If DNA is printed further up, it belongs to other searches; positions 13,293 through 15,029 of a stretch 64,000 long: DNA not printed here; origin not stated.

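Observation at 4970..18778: Self-contained (hetero)aromatic-acid transformation locus without any CoA ligase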

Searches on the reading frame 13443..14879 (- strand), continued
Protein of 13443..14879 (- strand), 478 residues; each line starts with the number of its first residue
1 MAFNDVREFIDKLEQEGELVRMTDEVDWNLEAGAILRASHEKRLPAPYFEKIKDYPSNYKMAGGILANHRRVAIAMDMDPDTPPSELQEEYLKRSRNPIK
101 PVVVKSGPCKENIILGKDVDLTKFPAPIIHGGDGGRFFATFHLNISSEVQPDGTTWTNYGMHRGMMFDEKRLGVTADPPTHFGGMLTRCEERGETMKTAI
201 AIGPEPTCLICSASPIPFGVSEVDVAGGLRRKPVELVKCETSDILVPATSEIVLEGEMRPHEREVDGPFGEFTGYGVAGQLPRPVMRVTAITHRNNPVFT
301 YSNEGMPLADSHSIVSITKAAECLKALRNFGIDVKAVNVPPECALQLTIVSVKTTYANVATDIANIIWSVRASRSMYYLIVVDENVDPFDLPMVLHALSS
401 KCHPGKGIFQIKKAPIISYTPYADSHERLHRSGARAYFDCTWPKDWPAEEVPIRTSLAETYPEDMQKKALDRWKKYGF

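Call 101: get_annotated_region(hit=H119, flank=12000)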
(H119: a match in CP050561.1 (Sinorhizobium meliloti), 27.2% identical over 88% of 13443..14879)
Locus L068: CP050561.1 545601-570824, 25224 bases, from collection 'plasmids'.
description: Sinorhizobium meliloti strain RCAM1115 plasmid p_2, complete sequence
organism: Sinorhizobium meliloti (NCBI taxid 382)
taxonomy: Bacteria; Pseudomonadota; Alphaproteobacteria; Hyphomicrobiales; Rhizobiaceae; Sinorhizobium; Sinorhizobium meliloti
host: -; source: Melilotus officinalis,cell culture,root nodule; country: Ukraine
typing (MOB-suite, as given by PLSDB): mobilizable; relaxase MOBQ
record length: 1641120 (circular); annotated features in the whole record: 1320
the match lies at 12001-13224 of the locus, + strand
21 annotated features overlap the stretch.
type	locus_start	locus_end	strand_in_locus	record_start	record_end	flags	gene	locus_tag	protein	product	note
CDS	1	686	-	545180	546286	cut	-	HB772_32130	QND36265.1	iron-containing alcohol dehydrogenase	-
CDS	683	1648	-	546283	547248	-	pdxA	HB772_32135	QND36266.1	4-hydroxythreonine-4-phosphate dehydrogenase PdxA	-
CDS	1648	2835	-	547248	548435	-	-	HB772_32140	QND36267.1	exo-alpha-sialidase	-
CDS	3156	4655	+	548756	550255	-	-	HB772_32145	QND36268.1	peptide ABC transporter substrate-binding protein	-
CDS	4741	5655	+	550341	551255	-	-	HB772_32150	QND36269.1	ABC transporter permease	-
CDS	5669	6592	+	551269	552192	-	-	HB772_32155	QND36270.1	ABC transporter permease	-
CDS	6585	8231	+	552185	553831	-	-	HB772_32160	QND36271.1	ABC transporter ATP-binding protein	-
CDS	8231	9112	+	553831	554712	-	-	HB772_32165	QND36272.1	dihydrodipicolinate synthase family protein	-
CDS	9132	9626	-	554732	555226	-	-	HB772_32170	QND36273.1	DUF2243 domain-containing protein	-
CDS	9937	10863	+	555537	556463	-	-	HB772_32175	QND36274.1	amidohydrolase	-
CDS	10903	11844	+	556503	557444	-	-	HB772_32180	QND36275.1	amidohydrolase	-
CDS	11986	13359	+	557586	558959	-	-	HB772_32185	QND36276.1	UbiD family decarboxylase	-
CDS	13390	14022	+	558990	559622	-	-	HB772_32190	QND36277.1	UbiX family flavin prenyltransferase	-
CDS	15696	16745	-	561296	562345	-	-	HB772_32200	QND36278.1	GTP-binding protein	-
CDS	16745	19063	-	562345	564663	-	-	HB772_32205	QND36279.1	xanthine dehydrogenase family protein molybdopterin-binding subunit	-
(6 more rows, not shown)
